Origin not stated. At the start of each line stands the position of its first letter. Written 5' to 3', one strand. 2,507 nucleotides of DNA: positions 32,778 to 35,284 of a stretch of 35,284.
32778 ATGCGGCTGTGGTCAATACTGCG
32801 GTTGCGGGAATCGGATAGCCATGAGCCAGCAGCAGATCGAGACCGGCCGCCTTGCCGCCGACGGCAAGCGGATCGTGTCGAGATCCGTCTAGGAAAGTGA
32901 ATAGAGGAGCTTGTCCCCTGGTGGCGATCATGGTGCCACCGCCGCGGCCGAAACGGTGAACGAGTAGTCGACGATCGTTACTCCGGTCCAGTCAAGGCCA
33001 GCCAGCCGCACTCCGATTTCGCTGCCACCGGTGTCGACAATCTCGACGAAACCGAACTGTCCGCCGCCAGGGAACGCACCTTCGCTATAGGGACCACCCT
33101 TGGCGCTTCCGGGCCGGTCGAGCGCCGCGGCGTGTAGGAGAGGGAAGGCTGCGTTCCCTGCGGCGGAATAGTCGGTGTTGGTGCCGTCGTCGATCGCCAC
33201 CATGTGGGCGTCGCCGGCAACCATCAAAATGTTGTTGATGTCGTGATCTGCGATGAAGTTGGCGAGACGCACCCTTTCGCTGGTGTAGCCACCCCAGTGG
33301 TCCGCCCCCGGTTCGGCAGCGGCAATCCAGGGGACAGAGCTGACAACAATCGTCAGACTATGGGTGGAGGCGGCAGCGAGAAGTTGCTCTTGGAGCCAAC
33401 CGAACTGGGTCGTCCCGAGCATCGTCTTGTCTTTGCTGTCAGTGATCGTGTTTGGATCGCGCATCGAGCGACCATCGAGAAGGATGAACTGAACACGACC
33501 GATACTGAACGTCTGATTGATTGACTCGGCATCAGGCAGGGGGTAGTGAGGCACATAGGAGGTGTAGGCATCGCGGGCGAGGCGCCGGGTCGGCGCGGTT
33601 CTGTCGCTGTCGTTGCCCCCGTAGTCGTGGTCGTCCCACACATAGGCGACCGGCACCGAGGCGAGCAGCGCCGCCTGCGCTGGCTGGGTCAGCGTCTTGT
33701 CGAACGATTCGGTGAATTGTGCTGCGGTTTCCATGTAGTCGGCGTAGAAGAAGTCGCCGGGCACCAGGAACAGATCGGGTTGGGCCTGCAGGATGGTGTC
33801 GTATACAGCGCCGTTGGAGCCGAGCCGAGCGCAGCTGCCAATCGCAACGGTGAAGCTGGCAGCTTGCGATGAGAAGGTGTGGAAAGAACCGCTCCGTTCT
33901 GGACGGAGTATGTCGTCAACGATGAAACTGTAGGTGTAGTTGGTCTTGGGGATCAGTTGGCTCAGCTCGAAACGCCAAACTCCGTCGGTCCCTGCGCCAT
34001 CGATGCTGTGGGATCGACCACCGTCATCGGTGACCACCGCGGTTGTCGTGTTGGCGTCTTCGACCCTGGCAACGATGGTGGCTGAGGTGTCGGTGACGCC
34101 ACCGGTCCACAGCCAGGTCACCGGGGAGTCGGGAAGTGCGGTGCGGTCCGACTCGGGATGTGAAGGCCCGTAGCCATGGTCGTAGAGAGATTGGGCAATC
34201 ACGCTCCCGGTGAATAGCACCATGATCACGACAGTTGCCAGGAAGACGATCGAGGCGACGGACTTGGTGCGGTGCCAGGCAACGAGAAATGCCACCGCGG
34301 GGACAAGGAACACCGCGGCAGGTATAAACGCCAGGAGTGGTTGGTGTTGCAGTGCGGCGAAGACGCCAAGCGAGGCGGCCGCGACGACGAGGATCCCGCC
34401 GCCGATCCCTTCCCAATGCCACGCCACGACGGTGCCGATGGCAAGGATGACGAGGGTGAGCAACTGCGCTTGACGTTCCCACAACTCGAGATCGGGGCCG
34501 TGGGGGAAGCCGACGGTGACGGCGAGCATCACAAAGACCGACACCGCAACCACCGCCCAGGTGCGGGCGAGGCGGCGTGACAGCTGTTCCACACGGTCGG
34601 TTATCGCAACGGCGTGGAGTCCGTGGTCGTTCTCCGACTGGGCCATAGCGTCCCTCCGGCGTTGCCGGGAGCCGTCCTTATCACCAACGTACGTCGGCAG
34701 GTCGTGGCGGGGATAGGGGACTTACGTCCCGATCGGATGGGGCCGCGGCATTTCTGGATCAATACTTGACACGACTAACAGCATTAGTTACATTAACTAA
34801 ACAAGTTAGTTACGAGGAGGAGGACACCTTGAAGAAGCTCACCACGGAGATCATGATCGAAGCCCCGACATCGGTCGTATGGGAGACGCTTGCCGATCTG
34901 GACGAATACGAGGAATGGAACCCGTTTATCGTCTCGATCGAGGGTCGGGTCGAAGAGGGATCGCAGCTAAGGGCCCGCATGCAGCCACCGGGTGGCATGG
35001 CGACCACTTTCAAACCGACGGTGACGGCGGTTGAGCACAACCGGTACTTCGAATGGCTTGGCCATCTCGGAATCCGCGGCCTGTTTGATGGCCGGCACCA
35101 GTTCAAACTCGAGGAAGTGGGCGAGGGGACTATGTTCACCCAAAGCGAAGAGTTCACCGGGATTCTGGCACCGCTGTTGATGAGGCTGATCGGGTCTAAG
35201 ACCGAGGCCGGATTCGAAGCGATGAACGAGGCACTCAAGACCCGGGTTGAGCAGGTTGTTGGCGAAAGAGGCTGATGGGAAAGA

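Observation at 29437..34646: Tightly coupled four-gene operon: membrane-anchored extracytoplasmic PhoD phosphatase, RPH-like PEP-family dikinase, and two small membrane proteins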

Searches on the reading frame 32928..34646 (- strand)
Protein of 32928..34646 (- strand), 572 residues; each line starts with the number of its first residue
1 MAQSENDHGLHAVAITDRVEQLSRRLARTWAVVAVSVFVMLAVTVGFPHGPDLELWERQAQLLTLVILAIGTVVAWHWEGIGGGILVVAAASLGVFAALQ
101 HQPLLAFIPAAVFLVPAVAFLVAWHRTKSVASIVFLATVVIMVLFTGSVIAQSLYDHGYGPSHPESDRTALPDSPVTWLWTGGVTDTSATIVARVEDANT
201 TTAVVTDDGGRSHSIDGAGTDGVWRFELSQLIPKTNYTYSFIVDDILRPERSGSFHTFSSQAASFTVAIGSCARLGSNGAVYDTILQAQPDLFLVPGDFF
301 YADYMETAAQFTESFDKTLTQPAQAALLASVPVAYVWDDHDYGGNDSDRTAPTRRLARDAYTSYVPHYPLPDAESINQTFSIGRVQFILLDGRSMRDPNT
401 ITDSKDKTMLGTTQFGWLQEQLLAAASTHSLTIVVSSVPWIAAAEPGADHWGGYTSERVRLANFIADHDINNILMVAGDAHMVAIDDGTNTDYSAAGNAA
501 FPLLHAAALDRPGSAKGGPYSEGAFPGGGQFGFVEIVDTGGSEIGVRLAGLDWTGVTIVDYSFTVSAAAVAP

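Call 3: search_protein_families(library=pfam, proteins=[window:32928-34646:-], max_evalue=0.01)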
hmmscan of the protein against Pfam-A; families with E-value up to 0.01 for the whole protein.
window:32928-34646:- (572 aa): 3 families
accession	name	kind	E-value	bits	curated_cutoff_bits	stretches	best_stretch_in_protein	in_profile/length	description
PF09423.15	PhoD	-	9e-30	104.4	27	1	269-488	3-271/343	PhoD-like phosphatase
PF24709.1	DUF7670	-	1.4e-10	42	29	1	24-129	9-115/118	Domain of unknown function (DUF7670)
PF00149.33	Metallophos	-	0.00063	20.7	21.5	1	280-470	20-180/191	Calcineurin-like phosphoesterase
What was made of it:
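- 32928..34646 (-): g1: membrane-anchored PhoD-family metallophosphatase (572 aa). Residues 1-165 (nt 34152-34646) are a 5-TM DUF7670 anchor; residues 166-572 (nt 32931-34151) are the PhoD catalytic domain, predicted to lie outside the cell. Pfam PhoD 104.4 bits (cut-off 27) and DUF7670 42 bits (cut-off 29) (call 3).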

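Call 4: search_protein_families(library=ncbifam, proteins=[window:32928-34646:-], max_evalue=0.01)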
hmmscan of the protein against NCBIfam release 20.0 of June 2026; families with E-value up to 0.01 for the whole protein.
window:32928-34646:- (572 aa): 2 families
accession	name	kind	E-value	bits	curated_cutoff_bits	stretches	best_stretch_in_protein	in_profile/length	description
NF058638.1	AlkPhosPhoDBac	equivalog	5.5e-10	38.1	1000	1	303-483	230-433/574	alkaline phosphatase PhoD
TIGR03768.1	RPA4764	hypoth_equivalog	0.0032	16.2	387.4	1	386-487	306-415/547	TIGR03768 family metallophosphoesterase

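Call 9: search_protein_families(library=padloc, proteins=[window:32928-34646:-], max_evalue=0.01)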
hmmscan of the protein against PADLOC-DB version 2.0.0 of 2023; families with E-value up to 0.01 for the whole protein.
window:32928-34646:- (572 aa): 0 families

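Call 20: search_solved_structures(query=window:32928-34646:-, max_evalue=0.01, show_alignments=1)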
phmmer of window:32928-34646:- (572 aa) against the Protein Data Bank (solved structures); distinct sequences matched with E-value up to 0.01: 6.
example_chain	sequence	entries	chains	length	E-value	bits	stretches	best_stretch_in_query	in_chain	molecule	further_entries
2yeq_A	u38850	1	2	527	2.6e-08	36.4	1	326-483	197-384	ALKALINE PHOSPHATASE D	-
9uya_A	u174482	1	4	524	1.3e-06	30.9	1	307-432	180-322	Alkaline phosphatase, secereted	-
1ute_A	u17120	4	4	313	0.00043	22.5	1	276-451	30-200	PROTEIN (II PURPLE ACID PHOSPHATASE) | Tartrate-resistant acid phosphatase type 5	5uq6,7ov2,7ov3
7ov8_A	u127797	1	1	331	0.0005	22.3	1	276-451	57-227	Tartrate-resistant acid phosphatase type 5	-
2bq8_X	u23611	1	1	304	0.0031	19.7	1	287-451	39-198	TARTRATE-RESISTANT ACID PHOSPHATASE TYPE 5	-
1war_A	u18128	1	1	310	0.0033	19.6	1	287-451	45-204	HUMAN PURPLE ACID PHOSPHATASE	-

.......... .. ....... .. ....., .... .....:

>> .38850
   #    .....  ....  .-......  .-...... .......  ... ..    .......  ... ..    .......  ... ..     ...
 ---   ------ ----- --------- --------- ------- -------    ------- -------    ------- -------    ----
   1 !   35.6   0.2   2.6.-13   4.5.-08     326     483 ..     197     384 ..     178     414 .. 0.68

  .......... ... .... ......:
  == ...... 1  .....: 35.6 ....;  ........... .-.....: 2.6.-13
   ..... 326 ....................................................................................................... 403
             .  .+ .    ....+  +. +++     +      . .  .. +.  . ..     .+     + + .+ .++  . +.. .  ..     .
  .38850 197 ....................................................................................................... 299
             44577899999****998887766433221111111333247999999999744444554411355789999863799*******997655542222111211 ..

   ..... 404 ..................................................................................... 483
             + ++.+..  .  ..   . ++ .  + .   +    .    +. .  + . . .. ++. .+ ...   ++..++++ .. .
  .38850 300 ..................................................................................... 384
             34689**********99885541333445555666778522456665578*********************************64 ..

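Call 46: find_homologous_proteins(query=window:32928-34646:-, max_evalue=1e-10)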
Query window:32928-34646:- (572 aa): 1020 proteins with E <= 1e-10 among 8000 candidates; the best 120 are listed.
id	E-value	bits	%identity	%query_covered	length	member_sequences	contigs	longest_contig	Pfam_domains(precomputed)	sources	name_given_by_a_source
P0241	0.0e+0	1257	98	100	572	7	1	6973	PF09423.16,PF24709.2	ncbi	-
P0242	1.7e-281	953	73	99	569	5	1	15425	PF09423.16,PF24709.2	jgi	jgi:hypothetical protein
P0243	2.8e-270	916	70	99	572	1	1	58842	PF09423.16,PF24709.2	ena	-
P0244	7.0e-266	902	68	99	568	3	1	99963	PF09423.16,PF24709.2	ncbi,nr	ncbi:MAG: hypothetical protein GY926_02430 [bacterium]|nr:hypothetical protein [bacterium]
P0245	1.2e-250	851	66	99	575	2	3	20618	PF09423.16,PF24709.2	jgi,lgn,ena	jgi:hypothetical protein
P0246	8.4e-243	825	63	100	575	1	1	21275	PF09423.16,PF24709.2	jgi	jgi:hypothetical protein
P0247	4.9e-241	820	63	99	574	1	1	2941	PF09423.16,PF24709.2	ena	-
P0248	1.2e-239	815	61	99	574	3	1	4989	PF09423.16,PF24709.2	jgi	jgi:hypothetical protein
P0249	8.4e-239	812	61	100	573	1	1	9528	PF09423.16,PF24709.2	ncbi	-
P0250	7.1e-237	806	62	98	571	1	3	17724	PF09423.16,PF24709.2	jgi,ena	-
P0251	2.9e-236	804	64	97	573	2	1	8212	PF09423.16,PF24709.2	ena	-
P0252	6.0e-235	800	63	99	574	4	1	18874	PF09423.16,PF24709.2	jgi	jgi:hypothetical protein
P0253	4.4e-234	797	60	99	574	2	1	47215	PF09423.16,PF24709.2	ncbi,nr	ncbi:MAG: alkaline phosphatase family protein [bacterium]|nr:alkaline phosphatase family protein [ba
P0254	6.1e-233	793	60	99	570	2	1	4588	PF09423.16,PF24709.2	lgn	-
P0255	6.2e-233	793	61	100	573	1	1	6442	PF09423.16,PF24709.2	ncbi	-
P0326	1.6e-148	514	48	97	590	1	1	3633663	PF09423.16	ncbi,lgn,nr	ncbi:MAG: alkaline phosphatase family protein [Acidimicrobiales bacterium]|nr:alkaline phosphatase f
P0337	2.1e-146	507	48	96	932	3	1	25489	PF09423.16,PF01569.28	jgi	jgi:membrane-associated phospholipid phosphatase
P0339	8.4e-145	502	43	99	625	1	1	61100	PF09423.16,PF24709.2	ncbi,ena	-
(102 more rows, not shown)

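Call 48: find_encoding_contigs(protein=P0337, flank=8000, max_places=2)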
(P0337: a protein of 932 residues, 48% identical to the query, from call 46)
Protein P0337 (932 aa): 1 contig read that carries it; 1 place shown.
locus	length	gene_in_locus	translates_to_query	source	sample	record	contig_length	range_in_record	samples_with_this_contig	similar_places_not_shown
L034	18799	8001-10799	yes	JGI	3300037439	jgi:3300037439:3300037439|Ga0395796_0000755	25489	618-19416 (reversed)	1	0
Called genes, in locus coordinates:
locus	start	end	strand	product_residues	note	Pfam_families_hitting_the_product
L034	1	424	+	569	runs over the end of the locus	PF14691:Fer4_20, PF01262:AlaDh_PNT_C (faint), PF00070:Pyr_redox (faint), PF07992:Pyr_redox_2, PF13450:NAD_binding_8, PF12838:Fer4_7, PF14697:Fer4_21 (weak), PF00037:Fer4 (weak), +4 more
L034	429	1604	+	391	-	PF05222:AlaDh_PNT_N, PF01262:AlaDh_PNT_C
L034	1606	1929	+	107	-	PF12769:PNTB_4TM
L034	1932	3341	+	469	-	PF02233:PNTB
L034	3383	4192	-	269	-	PF06724:DUF1206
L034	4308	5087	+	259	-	PF04248:NTP_transf_9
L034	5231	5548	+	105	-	-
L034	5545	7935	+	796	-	PF01326:PPDK_N, PF00391:PEP-utilizers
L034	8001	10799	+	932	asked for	PF01569:PAP2, PF09423:PhoD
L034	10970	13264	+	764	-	PF00708:Acylphosphatase, PF07503:zf-HYPF, PF01300:Sua5_yciO_yrdC, PF17788:HypF_C, PF22521:HypF_C_2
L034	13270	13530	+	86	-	PF01455:HupF_HypC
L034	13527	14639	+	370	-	PF01924:HypD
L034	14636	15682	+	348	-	PF00586:AIRS, PF02769:AIRS_C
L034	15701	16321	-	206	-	-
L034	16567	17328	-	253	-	PF19927:DUF6390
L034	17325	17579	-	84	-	PF01455:HupF_HypC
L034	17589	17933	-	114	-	PF01155:HypA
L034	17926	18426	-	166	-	PF01750:HycI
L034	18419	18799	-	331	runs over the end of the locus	?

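Call 49: find_encoding_contigs(protein=P0326, flank=8000, max_places=2)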
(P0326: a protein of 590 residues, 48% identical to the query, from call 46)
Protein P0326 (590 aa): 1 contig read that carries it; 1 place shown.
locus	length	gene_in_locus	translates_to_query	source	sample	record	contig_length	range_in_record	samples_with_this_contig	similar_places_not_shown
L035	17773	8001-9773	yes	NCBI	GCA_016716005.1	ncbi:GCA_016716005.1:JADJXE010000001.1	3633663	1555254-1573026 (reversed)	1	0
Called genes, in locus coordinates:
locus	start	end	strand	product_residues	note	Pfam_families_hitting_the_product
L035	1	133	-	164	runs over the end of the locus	-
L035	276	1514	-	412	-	PF02771:Acyl-CoA_dh_N, PF02770:Acyl-CoA_dh_M, PF00441:Acyl-CoA_dh_1, PF08028:Acyl-CoA_dh_2, PF22924:ACOX_C_alpha1 (weak)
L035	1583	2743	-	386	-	PF00109:ketoacyl-synt, PF02801:Ketoacyl-synt_C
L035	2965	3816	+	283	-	PF00561:Abhydrolase_1, PF12146:Hydrolase_4 (weak), PF12697:Abhydrolase_6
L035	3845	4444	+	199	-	PF01569:PAP2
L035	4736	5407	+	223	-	PF11139:SfLAP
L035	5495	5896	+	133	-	PF07883:Cupin_2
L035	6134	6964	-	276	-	PF12146:Hydrolase_4, PF00561:Abhydrolase_1, PF12697:Abhydrolase_6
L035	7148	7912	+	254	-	PF01135:PCMT (weak), PF13489:Methyltransf_23, PF01209:Ubie_methyltran, PF06325:PrmA (weak), PF13847:Methyltransf_31, PF08241:Methyltransf_11, PF08242:Methyltransf_12, PF13649:Methyltransf_25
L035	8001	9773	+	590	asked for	PF09423:PhoD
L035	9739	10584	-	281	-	-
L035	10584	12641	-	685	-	PF01326:PPDK_N, PF00391:PEP-utilizers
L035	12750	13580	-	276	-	PF00296:Bac_luciferase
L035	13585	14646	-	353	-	-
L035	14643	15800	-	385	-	PF13439:Glyco_transf_4 (weak), PF00534:Glycos_transf_1, PF13692:Glyco_trans_1_4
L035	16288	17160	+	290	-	PF00487:FA_desaturase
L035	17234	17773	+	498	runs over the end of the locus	PF13229:Beta_helix (faint)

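Call 50: find_encoding_contigs(protein=P0339, flank=8000, max_places=2)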
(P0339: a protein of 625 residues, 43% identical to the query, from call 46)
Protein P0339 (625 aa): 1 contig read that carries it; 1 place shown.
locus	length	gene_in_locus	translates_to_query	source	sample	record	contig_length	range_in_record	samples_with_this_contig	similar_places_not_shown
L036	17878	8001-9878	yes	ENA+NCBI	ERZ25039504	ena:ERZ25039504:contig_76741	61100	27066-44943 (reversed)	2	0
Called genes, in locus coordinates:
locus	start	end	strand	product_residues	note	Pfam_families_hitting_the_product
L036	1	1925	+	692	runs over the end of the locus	PF00044:Gp_dh_N, PF02800:Gp_dh_C, PF01293:PEPCK_ATP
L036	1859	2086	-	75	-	-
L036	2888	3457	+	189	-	PF00365:PFK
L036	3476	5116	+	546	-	PF06826:Asp-Al_Ex, PF02080:TrkA_C, PF06826:Asp-Al_Ex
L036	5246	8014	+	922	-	-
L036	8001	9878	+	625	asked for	PF24709:DUF7670 (weak), PF09423:PhoD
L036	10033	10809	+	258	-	PF00005:ABC_tran, PF13304:AAA_21 (faint)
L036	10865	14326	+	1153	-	PF02687:FtsX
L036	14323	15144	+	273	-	PF06347:SH3_4 (faint), PF08239:SH3_3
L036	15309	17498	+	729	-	PF02922:CBM_48, PF00128:Alpha-amylase (weak), PF21331:Isoamylase_C (weak)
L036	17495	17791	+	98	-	-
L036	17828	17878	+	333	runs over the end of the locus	PF00881:Nitroreductase (faint)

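Call 86: search_protein_families(library=pfam, proteins=[L036:5246-8014:+, L035:9739-10584:-, L035:10584-12641:-, L034:5545-7935:+], max_evalue=0.01)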
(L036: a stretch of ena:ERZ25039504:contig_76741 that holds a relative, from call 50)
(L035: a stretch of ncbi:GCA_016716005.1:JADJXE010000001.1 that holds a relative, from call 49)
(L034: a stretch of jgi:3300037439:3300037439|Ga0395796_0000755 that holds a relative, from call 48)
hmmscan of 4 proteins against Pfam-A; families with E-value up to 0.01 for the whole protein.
L036:5246-8014:+ (922 aa): 0 families

L035:9739-10584:- (281 aa): 0 families

L035:10584-12641:- (685 aa): 2 families
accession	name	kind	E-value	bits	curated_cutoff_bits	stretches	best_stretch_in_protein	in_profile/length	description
PF01326.24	PPDK_N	-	7.6e-32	111.3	27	2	56-189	80-225/328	Pyruvate phosphate dikinase, AMP/ATP-binding domain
PF00391.29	PEP-utilizers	-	4.2e-18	65.2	23.1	1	601-670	3-72/72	PEP-utilising enzyme, mobile domain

L034:5545-7935:+ (796 aa): 2 families
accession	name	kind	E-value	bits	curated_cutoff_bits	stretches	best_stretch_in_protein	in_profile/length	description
PF01326.24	PPDK_N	-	1e-57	196.4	27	2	23-226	3-223/328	Pyruvate phosphate dikinase, AMP/ATP-binding domain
PF00391.29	PEP-utilizers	-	4.9e-23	81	23.1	1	714-784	1-72/72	PEP-utilising enzyme, mobile domain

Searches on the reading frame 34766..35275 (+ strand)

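Call 3: search_protein_families(library=pfam, proteins=[window:34766-35275:+], max_evalue=0.01)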
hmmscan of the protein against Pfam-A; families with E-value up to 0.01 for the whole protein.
window:34766-35275:+ (169 aa): 3 families
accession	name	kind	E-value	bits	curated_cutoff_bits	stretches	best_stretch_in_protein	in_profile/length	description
PF10604.15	Polyketide_cyc2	-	2.1e-19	70.6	27.4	1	24-162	3-142/142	Polyketide cyclase / dehydrase and lipid transport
PF08327.17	AHSA1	-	1.6e-06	28.8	22.1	1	33-160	2-123/125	Activator of Hsp90 ATPase homolog 1-like protein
PF03364.25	Polyketide_cyc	-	1.2e-05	26.1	23.4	1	31-93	1-63/126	Polyketide cyclase / dehydrase and lipid transport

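Call 4: search_protein_families(library=ncbifam, proteins=[window:34766-35275:+], max_evalue=0.01)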
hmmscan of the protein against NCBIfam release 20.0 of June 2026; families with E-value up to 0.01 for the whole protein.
window:34766-35275:+ (169 aa): 1 family
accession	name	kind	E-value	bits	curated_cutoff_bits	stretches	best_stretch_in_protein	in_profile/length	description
NF047960.1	TA_Rv0910_toxin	equivalog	1.1e-07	31.9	100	1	24-147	3-124/141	type II toxin-antitoxin system Rv0910 family toxin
